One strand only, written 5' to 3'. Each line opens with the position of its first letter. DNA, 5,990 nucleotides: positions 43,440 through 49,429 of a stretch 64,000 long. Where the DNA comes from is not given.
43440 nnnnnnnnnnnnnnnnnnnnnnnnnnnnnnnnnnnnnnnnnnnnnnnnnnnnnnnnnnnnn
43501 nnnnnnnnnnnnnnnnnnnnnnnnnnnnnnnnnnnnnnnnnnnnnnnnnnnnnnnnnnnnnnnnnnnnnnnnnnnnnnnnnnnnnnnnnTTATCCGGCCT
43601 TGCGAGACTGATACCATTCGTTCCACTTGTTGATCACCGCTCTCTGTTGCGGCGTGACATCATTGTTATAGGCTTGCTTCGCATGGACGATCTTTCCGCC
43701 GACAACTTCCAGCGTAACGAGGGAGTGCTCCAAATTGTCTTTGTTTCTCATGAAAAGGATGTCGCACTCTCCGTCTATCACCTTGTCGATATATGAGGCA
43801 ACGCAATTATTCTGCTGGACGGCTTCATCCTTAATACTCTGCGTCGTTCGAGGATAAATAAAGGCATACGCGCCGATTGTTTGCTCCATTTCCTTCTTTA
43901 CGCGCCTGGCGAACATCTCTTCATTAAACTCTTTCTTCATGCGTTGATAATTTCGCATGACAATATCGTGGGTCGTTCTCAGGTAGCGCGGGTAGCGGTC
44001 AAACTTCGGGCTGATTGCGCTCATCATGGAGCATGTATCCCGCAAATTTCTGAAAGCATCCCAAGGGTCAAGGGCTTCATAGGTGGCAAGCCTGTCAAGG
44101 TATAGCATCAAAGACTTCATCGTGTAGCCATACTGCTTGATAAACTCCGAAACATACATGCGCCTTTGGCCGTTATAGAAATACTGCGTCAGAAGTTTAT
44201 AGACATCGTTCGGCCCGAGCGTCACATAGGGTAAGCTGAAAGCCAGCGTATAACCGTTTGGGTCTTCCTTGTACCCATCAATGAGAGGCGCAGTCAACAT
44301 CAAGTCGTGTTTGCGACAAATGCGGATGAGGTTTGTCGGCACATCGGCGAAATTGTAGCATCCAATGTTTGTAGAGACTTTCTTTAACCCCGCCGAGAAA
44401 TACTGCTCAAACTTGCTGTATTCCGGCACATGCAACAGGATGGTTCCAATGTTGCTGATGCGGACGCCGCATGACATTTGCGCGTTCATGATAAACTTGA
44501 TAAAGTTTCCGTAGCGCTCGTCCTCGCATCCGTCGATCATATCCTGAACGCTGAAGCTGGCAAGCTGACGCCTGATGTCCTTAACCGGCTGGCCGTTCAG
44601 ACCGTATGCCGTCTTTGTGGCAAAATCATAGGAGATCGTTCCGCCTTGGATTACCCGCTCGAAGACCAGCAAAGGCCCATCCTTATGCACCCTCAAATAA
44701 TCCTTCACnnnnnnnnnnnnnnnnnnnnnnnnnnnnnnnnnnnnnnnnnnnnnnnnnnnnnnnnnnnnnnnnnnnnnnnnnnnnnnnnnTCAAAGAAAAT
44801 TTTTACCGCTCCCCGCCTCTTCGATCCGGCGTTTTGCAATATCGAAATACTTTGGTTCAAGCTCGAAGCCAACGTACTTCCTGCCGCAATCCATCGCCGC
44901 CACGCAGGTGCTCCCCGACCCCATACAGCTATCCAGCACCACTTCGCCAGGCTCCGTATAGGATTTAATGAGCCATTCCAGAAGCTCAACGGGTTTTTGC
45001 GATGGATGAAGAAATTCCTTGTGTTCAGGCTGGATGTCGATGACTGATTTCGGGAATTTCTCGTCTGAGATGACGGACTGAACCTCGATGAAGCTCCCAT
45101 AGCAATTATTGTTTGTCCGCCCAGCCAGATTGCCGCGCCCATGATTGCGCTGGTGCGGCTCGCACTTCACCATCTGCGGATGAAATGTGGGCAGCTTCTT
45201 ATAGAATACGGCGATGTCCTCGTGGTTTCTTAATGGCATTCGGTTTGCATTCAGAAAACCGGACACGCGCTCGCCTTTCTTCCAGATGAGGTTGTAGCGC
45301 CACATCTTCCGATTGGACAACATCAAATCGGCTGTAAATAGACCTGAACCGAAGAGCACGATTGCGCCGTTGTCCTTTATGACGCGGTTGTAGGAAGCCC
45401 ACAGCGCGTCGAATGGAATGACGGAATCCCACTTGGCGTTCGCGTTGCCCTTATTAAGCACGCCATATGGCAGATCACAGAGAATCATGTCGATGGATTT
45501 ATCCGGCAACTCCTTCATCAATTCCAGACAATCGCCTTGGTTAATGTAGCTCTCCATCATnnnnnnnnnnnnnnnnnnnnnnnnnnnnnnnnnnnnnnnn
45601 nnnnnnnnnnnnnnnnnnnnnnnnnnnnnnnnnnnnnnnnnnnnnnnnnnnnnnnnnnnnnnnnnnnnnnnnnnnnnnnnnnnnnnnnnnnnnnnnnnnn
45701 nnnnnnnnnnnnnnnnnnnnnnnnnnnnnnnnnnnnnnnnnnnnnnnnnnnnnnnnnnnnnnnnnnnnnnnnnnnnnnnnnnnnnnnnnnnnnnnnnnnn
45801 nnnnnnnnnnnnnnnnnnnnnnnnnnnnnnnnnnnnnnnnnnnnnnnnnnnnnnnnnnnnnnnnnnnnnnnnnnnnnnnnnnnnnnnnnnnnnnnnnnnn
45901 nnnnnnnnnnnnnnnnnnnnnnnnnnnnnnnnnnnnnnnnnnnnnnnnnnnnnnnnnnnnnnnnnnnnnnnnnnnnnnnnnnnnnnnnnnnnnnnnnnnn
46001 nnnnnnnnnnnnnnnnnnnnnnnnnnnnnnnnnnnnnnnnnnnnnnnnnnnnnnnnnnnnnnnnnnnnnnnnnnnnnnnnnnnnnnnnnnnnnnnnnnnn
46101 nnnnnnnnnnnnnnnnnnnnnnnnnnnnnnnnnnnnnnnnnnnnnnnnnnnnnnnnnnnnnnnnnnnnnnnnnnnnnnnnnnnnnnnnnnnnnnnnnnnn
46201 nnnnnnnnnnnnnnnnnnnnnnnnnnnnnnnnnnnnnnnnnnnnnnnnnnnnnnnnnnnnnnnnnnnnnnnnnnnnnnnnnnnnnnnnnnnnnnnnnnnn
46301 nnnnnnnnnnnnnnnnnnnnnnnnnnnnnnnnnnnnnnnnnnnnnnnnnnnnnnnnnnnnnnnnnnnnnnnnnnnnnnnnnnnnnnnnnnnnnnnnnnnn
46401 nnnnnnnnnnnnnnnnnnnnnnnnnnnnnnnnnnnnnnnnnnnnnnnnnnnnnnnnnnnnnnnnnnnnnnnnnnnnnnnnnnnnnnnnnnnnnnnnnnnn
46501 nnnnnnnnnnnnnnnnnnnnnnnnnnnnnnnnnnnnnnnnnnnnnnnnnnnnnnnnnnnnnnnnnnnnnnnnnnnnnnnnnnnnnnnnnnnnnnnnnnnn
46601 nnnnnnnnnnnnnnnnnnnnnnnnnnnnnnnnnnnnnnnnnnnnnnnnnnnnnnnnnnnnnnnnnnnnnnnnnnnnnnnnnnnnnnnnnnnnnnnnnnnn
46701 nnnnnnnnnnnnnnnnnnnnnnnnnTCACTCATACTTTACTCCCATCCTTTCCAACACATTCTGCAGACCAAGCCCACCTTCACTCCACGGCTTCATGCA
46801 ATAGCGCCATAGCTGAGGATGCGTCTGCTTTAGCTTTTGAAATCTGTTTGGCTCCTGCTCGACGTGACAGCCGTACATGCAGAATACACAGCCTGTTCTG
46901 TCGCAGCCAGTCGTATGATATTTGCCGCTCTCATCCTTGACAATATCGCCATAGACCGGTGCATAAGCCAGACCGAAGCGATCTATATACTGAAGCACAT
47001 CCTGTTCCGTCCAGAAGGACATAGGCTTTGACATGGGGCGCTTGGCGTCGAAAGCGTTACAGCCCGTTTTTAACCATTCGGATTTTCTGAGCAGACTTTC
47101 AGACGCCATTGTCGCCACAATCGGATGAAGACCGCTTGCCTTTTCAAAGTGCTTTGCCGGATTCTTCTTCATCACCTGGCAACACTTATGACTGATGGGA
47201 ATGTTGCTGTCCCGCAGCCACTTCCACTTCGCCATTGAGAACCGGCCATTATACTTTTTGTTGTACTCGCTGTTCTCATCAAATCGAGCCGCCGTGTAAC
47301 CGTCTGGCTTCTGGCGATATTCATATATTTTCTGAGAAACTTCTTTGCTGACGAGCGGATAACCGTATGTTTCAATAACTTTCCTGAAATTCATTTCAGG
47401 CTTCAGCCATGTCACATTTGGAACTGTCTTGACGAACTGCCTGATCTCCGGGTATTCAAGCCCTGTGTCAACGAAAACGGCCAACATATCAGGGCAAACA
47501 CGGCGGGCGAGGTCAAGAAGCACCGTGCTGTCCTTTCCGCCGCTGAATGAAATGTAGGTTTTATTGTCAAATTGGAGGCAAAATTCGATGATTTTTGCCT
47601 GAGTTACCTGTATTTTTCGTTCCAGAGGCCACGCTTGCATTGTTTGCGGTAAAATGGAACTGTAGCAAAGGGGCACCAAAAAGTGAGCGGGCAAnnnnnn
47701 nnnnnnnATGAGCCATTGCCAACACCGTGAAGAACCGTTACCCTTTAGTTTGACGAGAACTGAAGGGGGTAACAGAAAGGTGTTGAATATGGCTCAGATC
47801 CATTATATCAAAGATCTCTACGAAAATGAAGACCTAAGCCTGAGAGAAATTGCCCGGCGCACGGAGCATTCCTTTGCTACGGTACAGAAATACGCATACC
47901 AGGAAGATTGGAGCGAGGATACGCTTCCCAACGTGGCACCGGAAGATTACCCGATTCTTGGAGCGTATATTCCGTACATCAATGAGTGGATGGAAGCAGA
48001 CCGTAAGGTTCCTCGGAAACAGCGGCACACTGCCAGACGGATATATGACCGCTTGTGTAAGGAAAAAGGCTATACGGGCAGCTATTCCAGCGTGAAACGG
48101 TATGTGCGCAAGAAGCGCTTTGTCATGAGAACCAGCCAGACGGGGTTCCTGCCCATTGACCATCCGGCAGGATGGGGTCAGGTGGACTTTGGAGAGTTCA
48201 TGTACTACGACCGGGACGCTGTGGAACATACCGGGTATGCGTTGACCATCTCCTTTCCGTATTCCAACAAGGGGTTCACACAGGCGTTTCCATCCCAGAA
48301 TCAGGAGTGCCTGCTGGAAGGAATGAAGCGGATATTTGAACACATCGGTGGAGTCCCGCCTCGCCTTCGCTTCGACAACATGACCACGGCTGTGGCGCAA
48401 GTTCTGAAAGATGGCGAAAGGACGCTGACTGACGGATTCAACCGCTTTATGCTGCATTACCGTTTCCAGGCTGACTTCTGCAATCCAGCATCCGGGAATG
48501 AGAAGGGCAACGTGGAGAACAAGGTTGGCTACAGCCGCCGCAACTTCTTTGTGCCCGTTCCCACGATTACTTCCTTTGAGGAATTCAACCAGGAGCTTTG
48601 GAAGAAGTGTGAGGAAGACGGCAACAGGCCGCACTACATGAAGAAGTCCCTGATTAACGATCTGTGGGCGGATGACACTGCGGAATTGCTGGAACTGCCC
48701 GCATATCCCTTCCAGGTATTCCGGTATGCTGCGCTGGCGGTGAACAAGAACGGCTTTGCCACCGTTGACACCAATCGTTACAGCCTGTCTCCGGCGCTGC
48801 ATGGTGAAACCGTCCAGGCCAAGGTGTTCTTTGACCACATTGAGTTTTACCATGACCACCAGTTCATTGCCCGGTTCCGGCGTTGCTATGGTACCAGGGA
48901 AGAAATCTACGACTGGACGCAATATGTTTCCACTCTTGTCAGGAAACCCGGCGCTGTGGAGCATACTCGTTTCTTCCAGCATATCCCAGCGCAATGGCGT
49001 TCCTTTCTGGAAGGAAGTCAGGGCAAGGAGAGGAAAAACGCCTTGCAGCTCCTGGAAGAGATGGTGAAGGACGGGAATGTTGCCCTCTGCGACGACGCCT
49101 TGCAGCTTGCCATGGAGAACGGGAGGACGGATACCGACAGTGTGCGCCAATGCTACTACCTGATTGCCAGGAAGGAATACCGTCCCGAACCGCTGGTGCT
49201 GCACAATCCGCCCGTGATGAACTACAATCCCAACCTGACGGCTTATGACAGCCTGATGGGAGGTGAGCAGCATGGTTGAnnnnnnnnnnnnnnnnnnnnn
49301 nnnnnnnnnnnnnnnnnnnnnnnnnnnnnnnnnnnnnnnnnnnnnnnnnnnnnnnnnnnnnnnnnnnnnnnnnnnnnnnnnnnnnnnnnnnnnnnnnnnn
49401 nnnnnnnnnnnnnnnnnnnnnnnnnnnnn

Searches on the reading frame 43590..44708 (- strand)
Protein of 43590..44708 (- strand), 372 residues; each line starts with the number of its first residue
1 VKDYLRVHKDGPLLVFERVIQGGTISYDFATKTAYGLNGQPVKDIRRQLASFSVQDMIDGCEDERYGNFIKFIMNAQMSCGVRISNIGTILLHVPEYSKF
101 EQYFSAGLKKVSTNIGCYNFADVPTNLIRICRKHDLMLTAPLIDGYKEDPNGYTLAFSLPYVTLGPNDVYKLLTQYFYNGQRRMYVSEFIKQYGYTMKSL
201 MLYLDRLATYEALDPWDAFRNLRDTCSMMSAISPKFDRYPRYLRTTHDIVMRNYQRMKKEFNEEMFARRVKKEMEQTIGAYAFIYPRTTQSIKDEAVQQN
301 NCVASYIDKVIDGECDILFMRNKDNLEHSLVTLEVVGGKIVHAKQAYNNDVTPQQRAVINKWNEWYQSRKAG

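Call 43: search_protein_families(library=pfam, proteins=[window:43590-44708:-], max_evalue=0.001)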
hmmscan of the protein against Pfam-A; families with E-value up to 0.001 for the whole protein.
window:43590-44708:- (372 aa): 1 family
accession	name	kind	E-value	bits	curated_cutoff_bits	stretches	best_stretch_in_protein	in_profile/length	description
PF14284.11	PcfJ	-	7.7e-17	61.9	25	1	235-355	19-143/147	PcfJ-like protein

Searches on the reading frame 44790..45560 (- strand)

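Call 43: search_protein_families(library=pfam, proteins=[window:44790-45560:-], max_evalue=0.001)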
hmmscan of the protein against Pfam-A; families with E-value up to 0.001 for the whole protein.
window:44790-45560:- (256 aa): 1 family
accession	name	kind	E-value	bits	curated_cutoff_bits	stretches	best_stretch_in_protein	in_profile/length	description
PF01555.25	N6_N4_Mtase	-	1.7e-29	103.8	26.7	1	23-243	1-220/221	DNA methylase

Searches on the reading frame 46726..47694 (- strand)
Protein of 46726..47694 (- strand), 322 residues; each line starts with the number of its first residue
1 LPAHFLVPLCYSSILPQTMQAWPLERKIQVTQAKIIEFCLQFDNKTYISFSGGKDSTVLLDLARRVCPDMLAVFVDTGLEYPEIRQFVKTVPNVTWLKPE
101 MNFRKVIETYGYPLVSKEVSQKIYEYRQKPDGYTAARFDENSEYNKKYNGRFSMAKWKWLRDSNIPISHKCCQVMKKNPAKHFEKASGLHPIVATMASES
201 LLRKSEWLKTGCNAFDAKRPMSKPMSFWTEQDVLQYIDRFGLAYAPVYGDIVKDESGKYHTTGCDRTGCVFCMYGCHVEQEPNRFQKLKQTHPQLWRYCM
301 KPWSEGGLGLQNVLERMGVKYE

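Call 105: search_protein_families(library=pfam, proteins=[window:46726-47694:-], max_evalue=0.00001)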
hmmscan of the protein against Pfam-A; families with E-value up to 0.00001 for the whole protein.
window:46726-47694:- (322 aa): 1 family
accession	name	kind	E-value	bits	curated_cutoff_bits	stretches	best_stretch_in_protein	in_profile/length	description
PF01507.26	PAPS_reduct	-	1.5e-17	64.7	22.5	1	47-93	3-49/175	Phosphoadenosine phosphosulfate reductase domain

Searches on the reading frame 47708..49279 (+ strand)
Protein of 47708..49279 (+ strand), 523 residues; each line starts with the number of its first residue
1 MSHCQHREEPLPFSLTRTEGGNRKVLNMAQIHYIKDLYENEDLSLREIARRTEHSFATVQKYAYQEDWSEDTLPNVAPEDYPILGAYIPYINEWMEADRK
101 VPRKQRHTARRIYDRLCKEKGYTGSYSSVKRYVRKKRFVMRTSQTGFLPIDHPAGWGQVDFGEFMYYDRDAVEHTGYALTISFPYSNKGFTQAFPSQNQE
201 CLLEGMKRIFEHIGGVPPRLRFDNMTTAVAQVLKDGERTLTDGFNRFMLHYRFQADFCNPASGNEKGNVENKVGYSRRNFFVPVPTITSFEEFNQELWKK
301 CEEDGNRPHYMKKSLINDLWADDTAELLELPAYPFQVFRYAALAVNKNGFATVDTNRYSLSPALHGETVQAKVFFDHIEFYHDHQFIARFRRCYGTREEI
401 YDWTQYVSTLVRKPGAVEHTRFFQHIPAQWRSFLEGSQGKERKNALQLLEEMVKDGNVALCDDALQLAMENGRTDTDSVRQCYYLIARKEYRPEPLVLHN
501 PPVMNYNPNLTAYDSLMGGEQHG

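Call 105: search_protein_families(library=pfam, proteins=[window:47708-49279:+], max_evalue=0.00001)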
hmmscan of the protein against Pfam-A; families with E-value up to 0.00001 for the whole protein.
window:47708-49279:+ (523 aa): 1 family
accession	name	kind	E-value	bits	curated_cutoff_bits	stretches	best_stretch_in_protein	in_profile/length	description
PF22483.2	Mu-transpos_C_2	-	8.3e-16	57.9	27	1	330-402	1-73/73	Mu transposase, C-terminal domain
